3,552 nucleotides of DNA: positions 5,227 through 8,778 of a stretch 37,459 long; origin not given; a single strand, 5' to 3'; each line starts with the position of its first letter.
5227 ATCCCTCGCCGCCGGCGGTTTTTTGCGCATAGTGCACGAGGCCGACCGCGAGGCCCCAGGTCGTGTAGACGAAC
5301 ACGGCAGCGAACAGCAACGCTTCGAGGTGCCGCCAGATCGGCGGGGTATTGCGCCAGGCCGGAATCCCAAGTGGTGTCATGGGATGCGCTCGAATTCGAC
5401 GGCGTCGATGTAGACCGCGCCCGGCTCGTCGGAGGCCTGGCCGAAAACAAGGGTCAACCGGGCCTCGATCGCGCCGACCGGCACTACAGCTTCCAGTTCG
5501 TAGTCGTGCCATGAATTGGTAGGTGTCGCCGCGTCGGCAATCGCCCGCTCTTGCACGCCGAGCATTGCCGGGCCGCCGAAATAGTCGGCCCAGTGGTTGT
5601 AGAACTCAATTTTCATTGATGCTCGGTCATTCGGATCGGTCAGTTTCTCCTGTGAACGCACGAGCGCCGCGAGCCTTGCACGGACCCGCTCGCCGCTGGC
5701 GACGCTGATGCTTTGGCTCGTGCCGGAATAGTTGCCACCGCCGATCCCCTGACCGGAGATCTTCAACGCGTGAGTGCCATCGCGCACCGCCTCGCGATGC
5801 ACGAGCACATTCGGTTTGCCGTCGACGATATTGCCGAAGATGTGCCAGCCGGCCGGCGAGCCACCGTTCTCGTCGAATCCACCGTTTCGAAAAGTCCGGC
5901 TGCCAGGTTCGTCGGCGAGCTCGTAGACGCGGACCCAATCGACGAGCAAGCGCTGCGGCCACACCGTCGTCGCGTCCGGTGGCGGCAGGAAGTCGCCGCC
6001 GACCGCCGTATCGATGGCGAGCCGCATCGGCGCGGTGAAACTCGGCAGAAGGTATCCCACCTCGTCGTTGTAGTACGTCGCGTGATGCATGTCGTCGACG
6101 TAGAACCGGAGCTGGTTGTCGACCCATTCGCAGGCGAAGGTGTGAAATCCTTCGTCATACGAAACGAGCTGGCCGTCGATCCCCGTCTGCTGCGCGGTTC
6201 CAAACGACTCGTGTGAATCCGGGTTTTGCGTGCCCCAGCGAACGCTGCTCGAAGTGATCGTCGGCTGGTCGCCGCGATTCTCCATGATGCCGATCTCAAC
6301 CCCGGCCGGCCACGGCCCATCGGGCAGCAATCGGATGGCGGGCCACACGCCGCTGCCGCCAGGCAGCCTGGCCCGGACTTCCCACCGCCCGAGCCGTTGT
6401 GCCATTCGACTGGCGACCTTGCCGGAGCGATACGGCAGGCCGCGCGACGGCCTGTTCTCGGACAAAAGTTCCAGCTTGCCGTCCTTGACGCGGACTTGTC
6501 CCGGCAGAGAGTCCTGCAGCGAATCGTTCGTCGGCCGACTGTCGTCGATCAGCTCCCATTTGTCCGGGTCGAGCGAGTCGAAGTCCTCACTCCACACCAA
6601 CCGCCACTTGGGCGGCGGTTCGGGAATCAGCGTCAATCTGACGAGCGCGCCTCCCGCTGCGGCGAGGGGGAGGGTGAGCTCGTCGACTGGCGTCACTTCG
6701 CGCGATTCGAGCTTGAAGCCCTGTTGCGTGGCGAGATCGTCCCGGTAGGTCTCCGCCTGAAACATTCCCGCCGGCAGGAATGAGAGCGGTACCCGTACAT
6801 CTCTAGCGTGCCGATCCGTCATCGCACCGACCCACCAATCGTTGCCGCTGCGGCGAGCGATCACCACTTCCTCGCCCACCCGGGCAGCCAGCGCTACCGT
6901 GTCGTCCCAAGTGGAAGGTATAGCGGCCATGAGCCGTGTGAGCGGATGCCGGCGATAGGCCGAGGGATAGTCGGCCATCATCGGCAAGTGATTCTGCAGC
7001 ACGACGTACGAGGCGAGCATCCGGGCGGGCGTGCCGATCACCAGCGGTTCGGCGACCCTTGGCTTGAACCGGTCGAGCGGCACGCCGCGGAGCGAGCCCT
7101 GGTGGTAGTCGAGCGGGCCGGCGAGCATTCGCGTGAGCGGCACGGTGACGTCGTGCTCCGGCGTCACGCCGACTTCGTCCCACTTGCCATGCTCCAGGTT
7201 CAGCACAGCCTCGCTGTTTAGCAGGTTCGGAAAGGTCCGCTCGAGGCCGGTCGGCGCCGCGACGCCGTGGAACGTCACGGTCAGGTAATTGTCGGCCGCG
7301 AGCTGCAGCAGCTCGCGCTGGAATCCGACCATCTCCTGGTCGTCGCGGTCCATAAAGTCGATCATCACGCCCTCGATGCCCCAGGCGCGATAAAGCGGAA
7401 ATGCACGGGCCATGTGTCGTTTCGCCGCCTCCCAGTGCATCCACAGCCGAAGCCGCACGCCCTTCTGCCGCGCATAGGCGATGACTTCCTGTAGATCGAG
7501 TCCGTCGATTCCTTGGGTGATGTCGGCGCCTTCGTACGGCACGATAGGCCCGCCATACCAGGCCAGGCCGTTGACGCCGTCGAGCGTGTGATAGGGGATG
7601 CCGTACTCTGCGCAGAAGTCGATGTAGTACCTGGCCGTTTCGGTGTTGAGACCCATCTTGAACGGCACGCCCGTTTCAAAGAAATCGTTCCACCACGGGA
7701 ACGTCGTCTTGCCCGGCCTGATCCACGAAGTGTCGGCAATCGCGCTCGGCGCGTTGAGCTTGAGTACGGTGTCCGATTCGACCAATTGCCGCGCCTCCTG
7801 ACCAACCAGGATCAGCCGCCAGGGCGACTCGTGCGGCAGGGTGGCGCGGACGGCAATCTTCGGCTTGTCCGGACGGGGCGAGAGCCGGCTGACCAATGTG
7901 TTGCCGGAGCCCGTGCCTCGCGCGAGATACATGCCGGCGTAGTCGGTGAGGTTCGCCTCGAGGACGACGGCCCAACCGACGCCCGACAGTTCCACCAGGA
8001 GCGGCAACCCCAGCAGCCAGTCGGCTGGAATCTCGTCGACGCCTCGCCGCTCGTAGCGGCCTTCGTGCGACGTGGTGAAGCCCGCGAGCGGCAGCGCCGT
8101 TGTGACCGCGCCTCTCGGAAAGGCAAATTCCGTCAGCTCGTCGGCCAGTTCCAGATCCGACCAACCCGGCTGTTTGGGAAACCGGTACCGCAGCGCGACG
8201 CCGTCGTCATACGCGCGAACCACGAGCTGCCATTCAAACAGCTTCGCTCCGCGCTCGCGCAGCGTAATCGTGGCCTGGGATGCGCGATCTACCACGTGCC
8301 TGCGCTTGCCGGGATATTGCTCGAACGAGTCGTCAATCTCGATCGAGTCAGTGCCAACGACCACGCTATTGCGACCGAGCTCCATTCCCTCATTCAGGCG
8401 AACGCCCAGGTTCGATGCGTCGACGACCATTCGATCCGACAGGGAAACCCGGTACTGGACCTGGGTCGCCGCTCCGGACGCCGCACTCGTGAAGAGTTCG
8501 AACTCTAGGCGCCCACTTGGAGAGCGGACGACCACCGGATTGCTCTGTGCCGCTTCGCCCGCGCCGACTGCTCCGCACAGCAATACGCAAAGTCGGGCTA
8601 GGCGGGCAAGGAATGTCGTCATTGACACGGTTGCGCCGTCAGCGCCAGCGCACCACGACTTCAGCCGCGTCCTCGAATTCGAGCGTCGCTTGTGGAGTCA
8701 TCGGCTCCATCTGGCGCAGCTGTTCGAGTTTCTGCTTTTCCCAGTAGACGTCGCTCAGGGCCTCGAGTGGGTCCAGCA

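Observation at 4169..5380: Membrane di-iron hydroxylase flanked by ATGA overlaps between two secreted glycosidases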

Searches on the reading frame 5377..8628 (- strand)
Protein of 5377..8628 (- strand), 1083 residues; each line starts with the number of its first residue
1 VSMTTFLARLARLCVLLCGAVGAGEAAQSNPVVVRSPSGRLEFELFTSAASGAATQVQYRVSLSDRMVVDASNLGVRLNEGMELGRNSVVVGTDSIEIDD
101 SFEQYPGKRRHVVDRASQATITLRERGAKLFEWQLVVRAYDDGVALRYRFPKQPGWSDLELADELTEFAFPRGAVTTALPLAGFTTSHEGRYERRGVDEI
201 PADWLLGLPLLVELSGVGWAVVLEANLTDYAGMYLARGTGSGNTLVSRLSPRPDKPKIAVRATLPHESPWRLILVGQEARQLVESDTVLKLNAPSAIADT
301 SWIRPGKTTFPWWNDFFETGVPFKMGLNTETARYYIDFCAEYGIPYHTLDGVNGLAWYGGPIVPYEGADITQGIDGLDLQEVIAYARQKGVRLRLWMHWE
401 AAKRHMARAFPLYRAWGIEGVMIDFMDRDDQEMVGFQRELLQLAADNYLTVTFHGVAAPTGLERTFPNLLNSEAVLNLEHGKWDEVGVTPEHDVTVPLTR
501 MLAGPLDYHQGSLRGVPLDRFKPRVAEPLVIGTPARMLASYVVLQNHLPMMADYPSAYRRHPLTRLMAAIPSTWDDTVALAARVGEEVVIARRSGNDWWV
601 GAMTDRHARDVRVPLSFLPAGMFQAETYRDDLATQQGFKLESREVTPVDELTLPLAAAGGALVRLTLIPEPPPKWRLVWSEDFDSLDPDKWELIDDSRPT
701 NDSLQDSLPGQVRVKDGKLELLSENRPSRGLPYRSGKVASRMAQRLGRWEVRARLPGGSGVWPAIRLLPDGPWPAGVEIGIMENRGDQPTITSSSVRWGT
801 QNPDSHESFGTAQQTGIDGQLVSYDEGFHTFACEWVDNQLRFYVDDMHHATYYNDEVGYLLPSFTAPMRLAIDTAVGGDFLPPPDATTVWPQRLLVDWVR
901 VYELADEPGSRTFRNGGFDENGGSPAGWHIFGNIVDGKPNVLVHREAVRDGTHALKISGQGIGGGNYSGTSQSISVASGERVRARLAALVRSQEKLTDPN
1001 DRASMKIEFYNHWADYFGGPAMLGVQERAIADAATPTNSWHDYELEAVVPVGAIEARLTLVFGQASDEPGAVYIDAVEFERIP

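Call 6: search_protein_families(library=pfam, proteins=[window:5377-8628:-], max_evalue=0.01)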
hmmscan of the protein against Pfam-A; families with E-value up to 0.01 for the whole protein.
window:5377-8628:- (1083 aa): 5 families
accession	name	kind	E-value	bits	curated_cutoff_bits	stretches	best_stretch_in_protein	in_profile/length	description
PF10566.15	Glyco_hydro_97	-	1.1e-81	274.7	32.5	1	299-571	1-275/275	Glycoside hydrolase 97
PF14508.12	GH97_N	-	7.4e-50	170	25.3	1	34-294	1-229/229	Glycosyl-hydrolase 97 N-terminal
PF14509.12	GH97_C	-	4.7e-25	88.1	25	1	573-665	1-96/97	Glycosyl-hydrolase 97 C-terminal, oligomerisation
PF00722.28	Glyco_hydro_16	-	3.9e-12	46.4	22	1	711-879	13-161/175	Glycosyl hydrolases family 16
PF03935.22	SKN1_KRE6_Sbg1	-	5.4e-05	22.2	30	0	709-765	158-219/501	Beta-glucan synthesis-associated protein SKN1/KRE6/Sbg1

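Call 10: search_protein_families(library=ncbifam, proteins=[window:5380-8628:-], max_evalue=0.01)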
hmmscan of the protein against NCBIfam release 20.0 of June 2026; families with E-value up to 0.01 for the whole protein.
window:5380-8628:- (1083 aa): 4 families
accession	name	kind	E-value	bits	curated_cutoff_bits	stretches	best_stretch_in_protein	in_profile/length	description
NF053844.1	RetAlphGalacBctrd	equivalog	1.5e-132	443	800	1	15-665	6-661/662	retaining alpha-galactosidase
NF052454.1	BtaGlycanEglC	equivalog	6.7e-16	58.2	700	1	734-904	303-458/459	endo-1,3-1,4-beta-glycanase EglC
NF052392.1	BetGlycExoK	equivalog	2.4e-06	27.2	350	1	680-762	36-118/261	endo-1,3-1,4-beta-glycanase ExoK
NF047856.1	BGlucanaseBglS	equivalog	7.9e-05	22.3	300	0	826-855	165-194/237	beta-glucanase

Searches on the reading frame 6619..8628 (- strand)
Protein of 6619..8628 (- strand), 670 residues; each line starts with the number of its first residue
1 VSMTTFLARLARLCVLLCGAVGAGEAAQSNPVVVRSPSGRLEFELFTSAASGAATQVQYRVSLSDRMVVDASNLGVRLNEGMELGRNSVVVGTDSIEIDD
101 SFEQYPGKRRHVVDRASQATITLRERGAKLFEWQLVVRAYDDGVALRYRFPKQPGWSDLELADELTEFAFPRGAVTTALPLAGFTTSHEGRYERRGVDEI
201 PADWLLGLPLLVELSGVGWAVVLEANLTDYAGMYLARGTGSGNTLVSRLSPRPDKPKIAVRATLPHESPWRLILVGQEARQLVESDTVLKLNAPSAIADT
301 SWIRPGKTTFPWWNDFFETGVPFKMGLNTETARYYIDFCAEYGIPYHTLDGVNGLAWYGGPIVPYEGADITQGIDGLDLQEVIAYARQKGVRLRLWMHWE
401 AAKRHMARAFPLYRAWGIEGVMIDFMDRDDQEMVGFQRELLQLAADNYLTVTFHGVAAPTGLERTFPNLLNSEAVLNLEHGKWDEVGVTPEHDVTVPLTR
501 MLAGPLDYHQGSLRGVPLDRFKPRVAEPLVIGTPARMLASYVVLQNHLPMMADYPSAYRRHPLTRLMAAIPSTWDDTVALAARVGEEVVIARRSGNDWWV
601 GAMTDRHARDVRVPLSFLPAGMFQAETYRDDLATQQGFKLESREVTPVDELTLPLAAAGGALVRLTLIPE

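Call 55: search_solved_structures(query=window:6619-8628:-, max_evalue=1e-10)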
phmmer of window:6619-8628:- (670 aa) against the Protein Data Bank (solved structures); distinct sequences matched with E-value up to 1e-10: 12.
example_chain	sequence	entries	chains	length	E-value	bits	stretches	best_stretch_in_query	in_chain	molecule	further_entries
3a24_A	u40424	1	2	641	2.9e-95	323.2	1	55-664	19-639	alpha-galactosidase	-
5e1q_A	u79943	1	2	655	2.9e-94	319.9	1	55-664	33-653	Retaining alpha-galactosidase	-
5hqc_A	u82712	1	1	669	8e-74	252.3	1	34-666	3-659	Glycoside Hydrolase Family 97 enzyme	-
5hq4_A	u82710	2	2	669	8.6e-74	252.2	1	34-666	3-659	Alpha-glucosidase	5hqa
5hqb_A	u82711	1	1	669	2.2e-73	250.9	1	34-666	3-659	Alpha-glucosidase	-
8wg0_A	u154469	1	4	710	1.1e-42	149.4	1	315-631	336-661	Candidate alpha-glucosidase Glycoside hydrolase family 97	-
8wg1_A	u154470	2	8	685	3.3e-42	147.9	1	315-631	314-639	Candidate alpha-glucosidase Glycoside hydrolase family 97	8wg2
9bs5_A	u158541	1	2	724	1.9e-41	145.3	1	315-630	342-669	Alpha-glucosidase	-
3wfa_A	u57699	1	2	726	4e-41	144.3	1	90-660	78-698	Alpha-glucosidase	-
2jka_A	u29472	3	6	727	4e-41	144.3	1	90-660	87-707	ALPHA-GLUCOSIDASE (ALPHA-GLUCOSIDASE SUSB)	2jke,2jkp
2d73_A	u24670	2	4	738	4.6e-41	144.1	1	315-660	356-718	alpha-glucosidase SusB | Alpha-glucosidase (Alpha-glucosidase SusB)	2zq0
5xfm_A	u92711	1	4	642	9.2e-39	136.5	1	31-635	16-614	Alpha-glucosidase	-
